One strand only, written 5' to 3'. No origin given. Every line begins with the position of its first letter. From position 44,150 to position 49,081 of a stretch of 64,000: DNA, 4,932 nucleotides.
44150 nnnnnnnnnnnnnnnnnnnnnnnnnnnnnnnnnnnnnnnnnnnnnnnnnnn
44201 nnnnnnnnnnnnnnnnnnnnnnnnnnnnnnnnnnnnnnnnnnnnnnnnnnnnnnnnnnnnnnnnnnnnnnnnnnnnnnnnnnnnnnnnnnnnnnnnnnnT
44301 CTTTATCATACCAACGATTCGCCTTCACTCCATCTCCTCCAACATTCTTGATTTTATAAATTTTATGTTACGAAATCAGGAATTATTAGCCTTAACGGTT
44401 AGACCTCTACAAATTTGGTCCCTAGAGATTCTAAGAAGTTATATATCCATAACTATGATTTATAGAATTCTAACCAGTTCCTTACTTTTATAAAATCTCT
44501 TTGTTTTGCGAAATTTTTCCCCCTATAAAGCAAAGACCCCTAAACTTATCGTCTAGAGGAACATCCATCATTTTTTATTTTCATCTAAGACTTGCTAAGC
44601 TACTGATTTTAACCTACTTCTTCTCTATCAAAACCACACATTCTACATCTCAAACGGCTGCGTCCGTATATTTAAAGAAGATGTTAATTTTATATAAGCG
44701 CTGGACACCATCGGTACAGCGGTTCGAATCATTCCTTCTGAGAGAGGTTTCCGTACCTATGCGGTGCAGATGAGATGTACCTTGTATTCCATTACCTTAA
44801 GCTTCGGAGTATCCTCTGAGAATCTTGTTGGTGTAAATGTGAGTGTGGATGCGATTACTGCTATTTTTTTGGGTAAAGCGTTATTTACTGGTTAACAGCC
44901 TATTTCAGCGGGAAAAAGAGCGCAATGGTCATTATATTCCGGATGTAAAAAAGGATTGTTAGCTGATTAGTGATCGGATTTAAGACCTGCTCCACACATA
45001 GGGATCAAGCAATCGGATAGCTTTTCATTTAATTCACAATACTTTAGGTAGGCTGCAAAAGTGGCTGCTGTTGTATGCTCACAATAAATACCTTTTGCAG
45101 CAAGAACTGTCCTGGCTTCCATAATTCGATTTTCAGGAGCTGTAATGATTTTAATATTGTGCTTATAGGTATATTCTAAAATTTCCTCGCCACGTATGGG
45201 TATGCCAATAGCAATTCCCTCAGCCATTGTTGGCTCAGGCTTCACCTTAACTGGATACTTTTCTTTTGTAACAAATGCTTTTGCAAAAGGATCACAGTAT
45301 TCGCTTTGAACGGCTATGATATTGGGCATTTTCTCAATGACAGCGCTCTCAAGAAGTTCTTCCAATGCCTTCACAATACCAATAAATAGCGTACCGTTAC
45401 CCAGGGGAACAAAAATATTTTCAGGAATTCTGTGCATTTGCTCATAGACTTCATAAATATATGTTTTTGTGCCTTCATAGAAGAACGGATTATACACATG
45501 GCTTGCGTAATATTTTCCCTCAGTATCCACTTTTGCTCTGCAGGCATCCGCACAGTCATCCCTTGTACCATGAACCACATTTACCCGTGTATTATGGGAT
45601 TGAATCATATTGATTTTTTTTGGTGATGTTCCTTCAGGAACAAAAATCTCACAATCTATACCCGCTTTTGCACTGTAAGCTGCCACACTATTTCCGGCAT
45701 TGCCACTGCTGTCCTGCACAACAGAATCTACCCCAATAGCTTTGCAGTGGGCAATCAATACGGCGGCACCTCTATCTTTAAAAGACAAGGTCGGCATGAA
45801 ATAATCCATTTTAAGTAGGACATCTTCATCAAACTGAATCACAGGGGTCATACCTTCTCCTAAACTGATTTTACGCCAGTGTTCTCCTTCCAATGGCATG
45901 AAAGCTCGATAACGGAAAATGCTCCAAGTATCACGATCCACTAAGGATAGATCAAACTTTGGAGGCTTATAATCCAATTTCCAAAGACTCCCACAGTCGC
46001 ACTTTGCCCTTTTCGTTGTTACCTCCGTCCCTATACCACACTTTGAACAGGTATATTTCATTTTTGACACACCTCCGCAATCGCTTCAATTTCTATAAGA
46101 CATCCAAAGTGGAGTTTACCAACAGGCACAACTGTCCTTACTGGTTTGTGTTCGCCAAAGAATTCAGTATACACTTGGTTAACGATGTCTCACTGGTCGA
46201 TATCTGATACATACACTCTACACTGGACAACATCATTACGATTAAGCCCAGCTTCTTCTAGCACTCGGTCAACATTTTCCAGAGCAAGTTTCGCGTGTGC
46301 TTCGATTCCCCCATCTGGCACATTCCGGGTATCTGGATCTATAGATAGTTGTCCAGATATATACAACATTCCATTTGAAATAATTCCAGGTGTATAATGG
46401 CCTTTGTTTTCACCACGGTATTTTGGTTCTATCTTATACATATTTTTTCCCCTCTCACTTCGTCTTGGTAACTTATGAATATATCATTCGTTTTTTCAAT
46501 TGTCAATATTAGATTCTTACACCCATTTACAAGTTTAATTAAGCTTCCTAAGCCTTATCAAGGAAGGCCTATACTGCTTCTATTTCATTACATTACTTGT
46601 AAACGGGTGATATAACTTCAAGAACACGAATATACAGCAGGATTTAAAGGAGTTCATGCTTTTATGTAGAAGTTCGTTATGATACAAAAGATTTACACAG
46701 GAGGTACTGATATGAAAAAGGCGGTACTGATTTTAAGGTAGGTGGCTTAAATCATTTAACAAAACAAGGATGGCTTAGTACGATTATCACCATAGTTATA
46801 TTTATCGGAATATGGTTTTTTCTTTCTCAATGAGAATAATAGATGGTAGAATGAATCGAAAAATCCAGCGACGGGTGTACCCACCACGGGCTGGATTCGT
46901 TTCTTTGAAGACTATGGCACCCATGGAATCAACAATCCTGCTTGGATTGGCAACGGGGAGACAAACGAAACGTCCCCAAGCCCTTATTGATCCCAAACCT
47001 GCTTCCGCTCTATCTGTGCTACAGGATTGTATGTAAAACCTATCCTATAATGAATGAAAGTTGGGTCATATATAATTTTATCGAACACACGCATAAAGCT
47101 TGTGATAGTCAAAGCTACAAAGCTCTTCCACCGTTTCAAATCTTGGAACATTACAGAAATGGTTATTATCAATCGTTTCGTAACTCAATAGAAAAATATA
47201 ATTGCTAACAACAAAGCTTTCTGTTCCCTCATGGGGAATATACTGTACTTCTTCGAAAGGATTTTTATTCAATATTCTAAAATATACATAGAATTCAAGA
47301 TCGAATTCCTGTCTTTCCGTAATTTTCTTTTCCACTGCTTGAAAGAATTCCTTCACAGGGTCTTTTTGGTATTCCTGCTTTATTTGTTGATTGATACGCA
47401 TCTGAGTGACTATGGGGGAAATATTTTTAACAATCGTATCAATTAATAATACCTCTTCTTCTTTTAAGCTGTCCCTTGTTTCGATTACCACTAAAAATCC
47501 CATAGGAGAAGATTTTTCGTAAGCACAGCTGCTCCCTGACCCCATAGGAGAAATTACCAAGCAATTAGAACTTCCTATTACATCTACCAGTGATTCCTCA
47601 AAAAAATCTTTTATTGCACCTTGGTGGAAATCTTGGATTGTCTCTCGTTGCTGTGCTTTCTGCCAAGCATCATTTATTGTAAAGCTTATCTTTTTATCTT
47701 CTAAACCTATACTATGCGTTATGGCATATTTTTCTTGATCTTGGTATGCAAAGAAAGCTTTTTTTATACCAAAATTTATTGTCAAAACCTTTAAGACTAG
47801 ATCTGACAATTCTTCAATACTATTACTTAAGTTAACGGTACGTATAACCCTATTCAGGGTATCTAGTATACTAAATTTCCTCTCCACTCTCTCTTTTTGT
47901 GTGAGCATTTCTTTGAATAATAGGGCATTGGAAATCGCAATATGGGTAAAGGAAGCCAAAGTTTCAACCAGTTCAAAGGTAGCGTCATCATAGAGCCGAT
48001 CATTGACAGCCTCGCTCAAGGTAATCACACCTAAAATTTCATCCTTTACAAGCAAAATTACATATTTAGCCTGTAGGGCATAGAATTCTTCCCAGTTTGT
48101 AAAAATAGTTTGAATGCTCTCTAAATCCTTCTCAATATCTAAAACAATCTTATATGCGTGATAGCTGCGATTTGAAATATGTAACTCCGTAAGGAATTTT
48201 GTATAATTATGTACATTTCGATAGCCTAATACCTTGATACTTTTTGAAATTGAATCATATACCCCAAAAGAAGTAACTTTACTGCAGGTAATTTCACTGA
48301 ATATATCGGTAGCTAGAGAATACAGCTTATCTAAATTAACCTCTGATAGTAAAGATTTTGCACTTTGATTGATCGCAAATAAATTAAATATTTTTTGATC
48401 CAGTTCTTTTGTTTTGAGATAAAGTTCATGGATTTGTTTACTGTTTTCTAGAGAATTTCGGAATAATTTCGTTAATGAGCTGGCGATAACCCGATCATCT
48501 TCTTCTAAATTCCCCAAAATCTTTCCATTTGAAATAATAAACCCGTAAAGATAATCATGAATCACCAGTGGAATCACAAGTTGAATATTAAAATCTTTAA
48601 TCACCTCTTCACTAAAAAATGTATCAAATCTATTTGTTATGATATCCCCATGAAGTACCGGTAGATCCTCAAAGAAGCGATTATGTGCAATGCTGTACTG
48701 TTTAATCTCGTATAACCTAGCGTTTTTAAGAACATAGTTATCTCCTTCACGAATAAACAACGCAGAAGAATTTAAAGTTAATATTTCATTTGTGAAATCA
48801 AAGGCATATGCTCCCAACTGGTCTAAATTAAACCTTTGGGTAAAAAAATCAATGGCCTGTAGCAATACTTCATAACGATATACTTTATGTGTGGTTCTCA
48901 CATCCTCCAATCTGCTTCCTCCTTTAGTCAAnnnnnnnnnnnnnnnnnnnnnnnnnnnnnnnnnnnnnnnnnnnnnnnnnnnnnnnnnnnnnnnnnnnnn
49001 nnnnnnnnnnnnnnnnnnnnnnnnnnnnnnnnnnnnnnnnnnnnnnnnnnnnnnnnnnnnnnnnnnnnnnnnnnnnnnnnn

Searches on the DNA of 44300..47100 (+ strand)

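Call 39: search_rna_families(source=window, start=44300, end=47100, threshold=evalue, max_evalue=1)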
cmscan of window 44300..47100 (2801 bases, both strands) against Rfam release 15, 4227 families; matches with E-value up to 1: 0.
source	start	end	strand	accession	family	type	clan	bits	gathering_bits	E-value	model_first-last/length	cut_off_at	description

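Call 72: search_dna_similar(query=window:44597-47041:+, collection=plasmids, mode=distant, max_rows=10)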
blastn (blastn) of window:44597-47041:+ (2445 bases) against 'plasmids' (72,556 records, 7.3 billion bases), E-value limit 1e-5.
Records with a match: 2; places in all: 2; records where one place covers at least 80% of the query: 0.
Best place of each record, by identity: 60-80% 2.
By first word of the organism name: Selenomonas 1; Priestia 1.
By predicted mobility (MOB-suite, as given by PLSDB): non-mobilizable 2.
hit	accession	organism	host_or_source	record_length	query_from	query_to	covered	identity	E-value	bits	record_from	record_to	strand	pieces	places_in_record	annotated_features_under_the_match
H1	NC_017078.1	Selenomonas ruminantium subsp. lactilytica TAM6421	-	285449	783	1336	23%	69.1%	3e-56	229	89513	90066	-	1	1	threonine synthase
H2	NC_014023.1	Priestia megaterium QM B1551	-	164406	839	1218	16%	64.9%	2e-8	71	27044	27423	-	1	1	threonine synthase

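Call 73: search_dna_similar(query=window:44597-47041:+, collection=phages, mode=distant, max_rows=10)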
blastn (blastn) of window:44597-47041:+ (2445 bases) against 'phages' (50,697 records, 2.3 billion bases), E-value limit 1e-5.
No match.

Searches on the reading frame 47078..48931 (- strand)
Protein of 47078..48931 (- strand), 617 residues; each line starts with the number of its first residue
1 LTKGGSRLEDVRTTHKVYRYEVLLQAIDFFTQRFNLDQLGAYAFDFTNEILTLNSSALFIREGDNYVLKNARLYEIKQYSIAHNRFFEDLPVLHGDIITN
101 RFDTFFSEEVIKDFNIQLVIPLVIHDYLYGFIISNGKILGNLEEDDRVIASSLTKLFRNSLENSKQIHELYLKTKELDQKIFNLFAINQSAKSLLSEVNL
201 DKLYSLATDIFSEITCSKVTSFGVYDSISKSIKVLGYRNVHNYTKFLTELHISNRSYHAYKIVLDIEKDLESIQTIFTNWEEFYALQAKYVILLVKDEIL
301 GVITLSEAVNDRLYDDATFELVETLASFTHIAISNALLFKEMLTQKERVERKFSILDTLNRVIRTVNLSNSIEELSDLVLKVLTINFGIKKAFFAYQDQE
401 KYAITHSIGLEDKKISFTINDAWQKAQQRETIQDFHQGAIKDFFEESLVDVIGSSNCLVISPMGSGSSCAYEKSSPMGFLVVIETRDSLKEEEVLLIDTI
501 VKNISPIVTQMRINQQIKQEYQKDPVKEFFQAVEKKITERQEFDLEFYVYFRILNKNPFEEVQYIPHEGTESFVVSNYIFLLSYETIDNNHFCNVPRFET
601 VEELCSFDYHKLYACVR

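Call 13: search_protein_families(library=pfam, proteins=[window:47078-48931:-], max_evalue=0.01)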
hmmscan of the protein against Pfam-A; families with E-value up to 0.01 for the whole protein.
window:47078-48931:- (617 aa): 2 families
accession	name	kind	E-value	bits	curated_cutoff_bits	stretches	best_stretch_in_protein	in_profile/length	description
PF13492.12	GAF_3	-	2.6e-06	28.3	27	0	36-156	2-122/129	GAF domain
PF13185.12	GAF_2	-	0.0023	18.6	28.6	0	294-333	96-135/136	GAF domain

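Call 17: find_encoding_contigs(protein=window:47078-48931:-, flank=10000, max_places=10)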
Protein window:47078-48931:- (617 aa): 2 contigs read that carry it; 1 place shown.
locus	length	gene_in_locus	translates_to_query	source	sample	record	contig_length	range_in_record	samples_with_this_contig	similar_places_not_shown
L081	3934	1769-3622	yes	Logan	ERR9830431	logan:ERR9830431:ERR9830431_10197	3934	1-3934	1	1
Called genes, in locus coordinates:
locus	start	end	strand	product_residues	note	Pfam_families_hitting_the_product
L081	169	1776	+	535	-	PF20250:FapA_N, PF03961:FapA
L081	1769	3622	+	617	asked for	PF13492:GAF_3 (faint)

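Call 21: find_homologous_proteins(query=window:47078-48931:-, max_evalue=1e-10)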
Query window:47078-48931:- (617 aa): 179 proteins with E <= 1e-10 among 8000 candidates; the best 120 are listed.
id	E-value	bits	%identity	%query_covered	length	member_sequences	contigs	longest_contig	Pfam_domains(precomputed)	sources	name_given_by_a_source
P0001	0.0e+0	1332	100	99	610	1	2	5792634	PF13492.13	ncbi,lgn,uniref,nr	ncbi:hypothetical protein [Geosporobacter ferrireducens]|uniref:GAF domain-containing protein n=1 Ta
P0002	7.2e-276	935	70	99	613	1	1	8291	PF13492.13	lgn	-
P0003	5.1e-271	919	68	98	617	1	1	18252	PF13492.13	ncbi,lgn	ncbi:MAG: hypothetical protein ACOYVK_03530 [Bacillota bacterium]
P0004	5.2e-250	849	63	99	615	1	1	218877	PF13492.13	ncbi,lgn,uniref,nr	ncbi:GAF domain-containing protein [Anaerosolibacter carboniphilus]|uniref:GAF domain-containing pro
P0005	4.1e-235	800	74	81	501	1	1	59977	PF13492.13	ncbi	ncbi:MAG: hypothetical protein AB2421_01640, partial [Thermotaleaceae bacterium]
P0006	6.0e-232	790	59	98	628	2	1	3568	PF13492.13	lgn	-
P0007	2.1e-229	781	65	87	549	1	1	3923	PF13492.13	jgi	jgi:hypothetical protein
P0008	6.0e-229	780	60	98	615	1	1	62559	PF13492.13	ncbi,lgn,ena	-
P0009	2.8e-228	777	58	98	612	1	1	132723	PF13185.13,PF13492.13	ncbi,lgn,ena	-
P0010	6.9e-228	776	59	98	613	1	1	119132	PF13492.13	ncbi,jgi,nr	ncbi:MAG: hypothetical protein K0S71_1781 [Clostridia bacterium]|jgi:GAF domain-containing protein|n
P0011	9.0e-224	763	57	99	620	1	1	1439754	PF13185.13,PF13492.13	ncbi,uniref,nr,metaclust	ncbi:GAF domain-containing protein [Cellulosilyticum sp. I15G10I2]|uniref:GAF domain-containing prot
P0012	3.4e-222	757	57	98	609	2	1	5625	PF13185.13,PF13492.13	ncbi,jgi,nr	ncbi:MAG: hypothetical protein K0S30_1397 [Clostridia bacterium]|jgi:hypothetical protein|nr:hypothe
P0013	1.4e-221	755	57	98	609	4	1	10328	PF13185.13,PF13492.13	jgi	jgi:hypothetical protein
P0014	2.5e-218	745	57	97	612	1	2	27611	PF13492.13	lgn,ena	-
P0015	1.5e-216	739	55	98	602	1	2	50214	PF13185.13,PF13492.13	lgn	-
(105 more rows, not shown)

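Call 22: find_encoding_contigs(protein=P0001, flank=10000, max_places=6)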
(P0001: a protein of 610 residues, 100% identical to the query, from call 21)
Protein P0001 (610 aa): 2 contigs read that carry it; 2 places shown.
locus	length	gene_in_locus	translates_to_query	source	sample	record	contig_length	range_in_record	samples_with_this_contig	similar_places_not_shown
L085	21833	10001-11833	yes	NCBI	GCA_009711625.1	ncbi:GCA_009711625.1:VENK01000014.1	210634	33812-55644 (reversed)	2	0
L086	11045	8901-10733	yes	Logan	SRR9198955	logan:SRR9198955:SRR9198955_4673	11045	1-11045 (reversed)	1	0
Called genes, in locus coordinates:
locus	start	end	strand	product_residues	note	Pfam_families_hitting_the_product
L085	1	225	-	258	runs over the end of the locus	PF00561:Abhydrolase_1, PF12146:Hydrolase_4, PF12697:Abhydrolase_6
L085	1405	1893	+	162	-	PF04308:RNaseH_like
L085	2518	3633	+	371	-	PF13343:SBP_bac_6, PF13531:SBP_bac_11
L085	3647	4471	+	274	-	PF01663:Phosphodiest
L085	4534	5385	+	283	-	PF00528:BPD_transp_1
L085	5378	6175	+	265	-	PF00528:BPD_transp_1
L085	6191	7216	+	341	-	PF02463:SMC_N (faint), PF00005:ABC_tran, PF13304:AAA_21 (weak), PF08402:TOBE_2 (weak)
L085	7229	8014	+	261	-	PF08220:HTH_DeoR, PF08279:HTH_11 (weak), PF00455:DeoRC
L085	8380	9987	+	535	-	PF20250:FapA_N, PF03961:FapA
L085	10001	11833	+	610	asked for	PF13492:GAF_3 (faint)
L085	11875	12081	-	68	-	-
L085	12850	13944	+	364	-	PF00291:PALP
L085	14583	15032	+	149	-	PF00173:Cyt-b5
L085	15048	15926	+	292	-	PF01058:Oxidored_q6, PF14720:NiFe_hyd_SSU_C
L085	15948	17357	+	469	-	PF00374:NiFeSe_Hases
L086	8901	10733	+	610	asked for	PF13492:GAF_3 (faint)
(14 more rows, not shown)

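Call 23: find_encoding_contigs(protein=P0005, flank=10000, max_places=4)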
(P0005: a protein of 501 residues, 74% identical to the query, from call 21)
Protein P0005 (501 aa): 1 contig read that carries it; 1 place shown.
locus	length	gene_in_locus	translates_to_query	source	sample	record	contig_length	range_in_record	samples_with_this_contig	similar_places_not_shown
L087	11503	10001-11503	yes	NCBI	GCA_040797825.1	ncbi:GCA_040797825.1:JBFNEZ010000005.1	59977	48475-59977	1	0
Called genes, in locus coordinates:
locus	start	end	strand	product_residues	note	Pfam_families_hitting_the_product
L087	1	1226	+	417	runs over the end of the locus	PF07158:MatC_N, PF03600:CitMHS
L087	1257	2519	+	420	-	PF00330:Aconitase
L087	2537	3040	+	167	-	PF00694:Aconitase_C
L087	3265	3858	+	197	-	PF00440:TetR_N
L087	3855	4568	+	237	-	PF02463:SMC_N (faint), PF00005:ABC_tran, PF13304:AAA_21 (faint)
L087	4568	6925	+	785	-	PF12704:MacB_PCD (faint), PF02687:FtsX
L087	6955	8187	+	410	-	PF25919:BSH_CusB (faint), PF25917:BSH_RND (weak), PF25973:BSH_CzcB, PF25984:BSH_YknX (weak), PF25967:RND-MFP_C (weak), PF25975:CzcB_C (weak), PF25989:YknX_C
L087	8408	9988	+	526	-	PF20250:FapA_N, PF03961:FapA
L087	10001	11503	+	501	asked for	PF13492:GAF_3 (weak)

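Call 24: find_encoding_contigs(protein=P0004, flank=10000, max_places=4)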
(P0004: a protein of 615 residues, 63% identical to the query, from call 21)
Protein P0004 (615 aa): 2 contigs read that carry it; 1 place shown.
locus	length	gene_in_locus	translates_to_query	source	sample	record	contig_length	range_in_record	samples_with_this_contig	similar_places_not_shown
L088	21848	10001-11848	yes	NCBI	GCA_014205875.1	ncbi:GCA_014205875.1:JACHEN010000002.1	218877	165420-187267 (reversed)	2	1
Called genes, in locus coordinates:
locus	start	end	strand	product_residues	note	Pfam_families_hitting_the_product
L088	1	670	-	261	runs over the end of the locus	PF00005:ABC_tran, PF13304:AAA_21 (weak)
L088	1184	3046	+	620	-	PF25490:DUF7910, PF06268:Fascin, PF06229:FRG1, PF25490:DUF7910 (weak), PF06268:Fascin, PF25490:DUF7910, PF06229:FRG1, PF07833:Cu_amine_oxidN1, +3 more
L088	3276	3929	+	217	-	PF14378:PAP2_3 (weak), PF01569:PAP2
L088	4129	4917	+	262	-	PF02311:AraC_binding, PF12833:HTH_18, PF00165:HTH_AraC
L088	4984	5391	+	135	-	PF09391:DUF2000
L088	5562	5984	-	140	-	PF22696:Putative_PNPOx_2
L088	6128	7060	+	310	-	PF08220:HTH_DeoR (weak), PF08279:HTH_11, PF19187:HTH_PafC (weak), PF13280:WYL, PF25583:WCX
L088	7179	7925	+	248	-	PF00881:Nitroreductase, PF14512:TM1586_NiRdase (faint)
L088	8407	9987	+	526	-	PF20250:FapA_N, PF03961:FapA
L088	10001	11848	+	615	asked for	PF13492:GAF_3 (faint)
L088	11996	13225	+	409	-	PF05977:MFS_3, PF07690:MFS_1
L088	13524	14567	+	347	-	PF00005:ABC_tran, PF08402:TOBE_2 (weak)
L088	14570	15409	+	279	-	PF00528:BPD_transp_1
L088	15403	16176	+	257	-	PF00528:BPD_transp_1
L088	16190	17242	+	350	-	PF02030:Lipoprotein_8 (weak), PF01547:SBP_bac_1, PF13531:SBP_bac_11, PF13416:SBP_bac_8, PF13343:SBP_bac_6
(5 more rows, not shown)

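Call 44: find_encoding_contigs(protein=P0003, flank=10000, max_places=3)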
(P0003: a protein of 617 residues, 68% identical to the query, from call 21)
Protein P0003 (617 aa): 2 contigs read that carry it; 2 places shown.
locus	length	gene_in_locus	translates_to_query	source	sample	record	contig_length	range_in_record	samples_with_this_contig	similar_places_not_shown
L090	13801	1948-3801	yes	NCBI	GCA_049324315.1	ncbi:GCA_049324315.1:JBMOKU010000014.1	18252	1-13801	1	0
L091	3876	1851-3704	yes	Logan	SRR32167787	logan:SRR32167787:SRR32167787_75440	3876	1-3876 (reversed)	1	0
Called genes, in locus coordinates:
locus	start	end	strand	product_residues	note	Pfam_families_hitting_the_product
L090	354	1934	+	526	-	PF20250:FapA_N, PF03961:FapA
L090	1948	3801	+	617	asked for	PF13492:GAF_3 (faint)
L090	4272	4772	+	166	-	PF01966:HD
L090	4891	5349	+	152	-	PF06445:GyrI-like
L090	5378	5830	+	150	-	PF12663:DUF3788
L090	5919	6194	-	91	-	-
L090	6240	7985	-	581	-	PF00082:Peptidase_S8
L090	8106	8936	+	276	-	PF00565:SNase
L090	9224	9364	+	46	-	-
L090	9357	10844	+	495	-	PF00474:SSF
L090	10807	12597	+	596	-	PF00672:HAMP, PF13188:PAS_8 (weak), PF00512:HisKA, PF02518:HATPase_c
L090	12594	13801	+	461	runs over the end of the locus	PF00072:Response_reg, PF00158:Sigma54_activat, PF14532:Sigma54_activ_2, PF07728:AAA_5 (weak), PF25601:AAA_lid_14, PF02954:HTH_8 (weak)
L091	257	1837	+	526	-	PF20250:FapA_N, PF03961:FapA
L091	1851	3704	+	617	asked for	PF13492:GAF_3 (faint)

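Call 45: find_encoding_contigs(protein=P0002, flank=10000, max_places=3)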
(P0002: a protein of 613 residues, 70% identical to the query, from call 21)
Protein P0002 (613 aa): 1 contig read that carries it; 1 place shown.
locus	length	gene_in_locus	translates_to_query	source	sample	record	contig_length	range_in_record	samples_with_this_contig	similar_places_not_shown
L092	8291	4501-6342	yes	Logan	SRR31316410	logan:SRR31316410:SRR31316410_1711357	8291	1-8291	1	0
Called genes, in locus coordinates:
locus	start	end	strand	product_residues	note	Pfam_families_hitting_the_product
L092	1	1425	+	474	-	?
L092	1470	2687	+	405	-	PF25919:BSH_CusB (faint), PF25997:BSH_YhbJ (faint), PF25917:BSH_RND (weak), PF25973:BSH_CzcB, PF25984:BSH_YknX (weak), PF25967:RND-MFP_C (weak), PF25975:CzcB_C, PF25989:YknX_C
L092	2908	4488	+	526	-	PF20250:FapA_N, PF03961:FapA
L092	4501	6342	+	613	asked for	PF13492:GAF_3 (weak)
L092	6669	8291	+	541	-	?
